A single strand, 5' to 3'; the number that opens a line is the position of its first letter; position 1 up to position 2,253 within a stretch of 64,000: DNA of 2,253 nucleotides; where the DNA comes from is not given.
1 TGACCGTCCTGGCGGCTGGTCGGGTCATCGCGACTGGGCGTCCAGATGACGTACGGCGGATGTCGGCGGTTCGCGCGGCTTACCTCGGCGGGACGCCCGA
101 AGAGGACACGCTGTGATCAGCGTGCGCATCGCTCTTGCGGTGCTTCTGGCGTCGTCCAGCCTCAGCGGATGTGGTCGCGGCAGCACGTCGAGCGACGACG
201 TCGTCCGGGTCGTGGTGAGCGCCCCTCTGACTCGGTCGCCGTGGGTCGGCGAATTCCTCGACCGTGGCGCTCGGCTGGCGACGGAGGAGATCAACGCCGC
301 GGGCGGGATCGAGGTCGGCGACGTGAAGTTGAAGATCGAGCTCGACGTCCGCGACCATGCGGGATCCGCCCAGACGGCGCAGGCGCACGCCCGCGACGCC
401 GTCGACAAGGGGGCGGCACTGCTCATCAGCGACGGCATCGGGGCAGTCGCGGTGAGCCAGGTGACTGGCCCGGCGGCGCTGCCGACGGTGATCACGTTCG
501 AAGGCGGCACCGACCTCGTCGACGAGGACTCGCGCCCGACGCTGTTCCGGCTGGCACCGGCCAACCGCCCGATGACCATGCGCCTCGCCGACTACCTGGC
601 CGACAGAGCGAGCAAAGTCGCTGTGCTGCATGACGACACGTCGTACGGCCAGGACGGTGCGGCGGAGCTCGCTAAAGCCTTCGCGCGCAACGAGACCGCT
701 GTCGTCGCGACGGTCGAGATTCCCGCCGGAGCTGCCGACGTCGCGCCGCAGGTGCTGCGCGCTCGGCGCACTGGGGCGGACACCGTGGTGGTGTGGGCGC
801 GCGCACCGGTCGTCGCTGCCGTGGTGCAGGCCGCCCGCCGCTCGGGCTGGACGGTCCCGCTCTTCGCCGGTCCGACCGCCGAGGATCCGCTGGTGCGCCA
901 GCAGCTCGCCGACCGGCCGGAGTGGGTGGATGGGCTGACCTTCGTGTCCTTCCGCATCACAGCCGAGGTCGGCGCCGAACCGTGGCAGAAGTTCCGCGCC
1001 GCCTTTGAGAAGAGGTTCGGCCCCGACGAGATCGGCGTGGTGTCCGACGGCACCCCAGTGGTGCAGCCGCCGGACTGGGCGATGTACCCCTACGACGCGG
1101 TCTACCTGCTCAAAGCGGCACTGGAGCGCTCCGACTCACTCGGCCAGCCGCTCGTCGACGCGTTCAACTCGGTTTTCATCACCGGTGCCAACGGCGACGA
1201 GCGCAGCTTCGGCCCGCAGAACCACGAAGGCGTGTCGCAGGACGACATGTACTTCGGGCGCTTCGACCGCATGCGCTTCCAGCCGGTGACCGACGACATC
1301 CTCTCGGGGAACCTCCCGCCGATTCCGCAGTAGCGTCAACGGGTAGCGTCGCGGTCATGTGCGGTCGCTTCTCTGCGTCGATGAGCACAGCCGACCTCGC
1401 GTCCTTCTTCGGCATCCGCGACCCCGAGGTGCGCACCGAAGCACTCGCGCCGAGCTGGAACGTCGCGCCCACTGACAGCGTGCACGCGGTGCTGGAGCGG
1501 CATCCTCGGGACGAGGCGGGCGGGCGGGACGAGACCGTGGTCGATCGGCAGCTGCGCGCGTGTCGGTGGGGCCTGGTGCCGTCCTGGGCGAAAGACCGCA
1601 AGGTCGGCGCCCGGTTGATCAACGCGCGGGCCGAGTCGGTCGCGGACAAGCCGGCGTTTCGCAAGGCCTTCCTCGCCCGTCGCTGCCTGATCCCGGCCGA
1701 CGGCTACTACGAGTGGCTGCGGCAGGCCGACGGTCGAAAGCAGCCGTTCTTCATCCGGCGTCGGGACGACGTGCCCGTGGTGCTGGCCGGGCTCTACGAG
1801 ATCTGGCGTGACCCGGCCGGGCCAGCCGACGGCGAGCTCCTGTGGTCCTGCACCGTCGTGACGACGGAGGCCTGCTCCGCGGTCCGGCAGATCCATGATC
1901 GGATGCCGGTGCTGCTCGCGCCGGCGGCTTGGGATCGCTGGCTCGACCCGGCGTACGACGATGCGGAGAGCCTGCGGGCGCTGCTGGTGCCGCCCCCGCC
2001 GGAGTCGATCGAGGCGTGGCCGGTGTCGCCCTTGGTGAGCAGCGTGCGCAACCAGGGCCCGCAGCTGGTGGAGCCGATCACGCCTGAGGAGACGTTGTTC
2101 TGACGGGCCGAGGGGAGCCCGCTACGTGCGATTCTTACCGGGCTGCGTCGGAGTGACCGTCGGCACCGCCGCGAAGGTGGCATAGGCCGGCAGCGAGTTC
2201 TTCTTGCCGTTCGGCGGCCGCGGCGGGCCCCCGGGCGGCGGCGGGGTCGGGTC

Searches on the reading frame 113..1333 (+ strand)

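Call 57: search_protein_families(library=pfam, proteins=[window:113-1333:+], max_evalue=0.00001)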
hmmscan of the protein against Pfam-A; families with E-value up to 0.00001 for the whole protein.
window:113-1333:+ (406 aa): 2 families
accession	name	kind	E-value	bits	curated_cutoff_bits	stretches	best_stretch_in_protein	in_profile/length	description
PF13458.12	Peripla_BP_6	-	2.8e-42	146.1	31.7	1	49-385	21-339/343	Periplasmic binding protein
PF01094.35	ANF_receptor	-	2e-09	37.4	25.4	1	53-340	6-293/353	Receptor family ligand binding region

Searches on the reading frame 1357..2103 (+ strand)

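Call 57: search_protein_families(library=pfam, proteins=[window:1357-2103:+], max_evalue=0.00001)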
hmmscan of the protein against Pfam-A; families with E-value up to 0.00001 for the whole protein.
window:1357-2103:+ (248 aa): 1 family
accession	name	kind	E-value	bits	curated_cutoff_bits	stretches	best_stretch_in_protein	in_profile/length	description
PF02586.19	SRAP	-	1e-73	247.8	27.1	1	1-230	1-214/214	SOS response associated peptidase (SRAP)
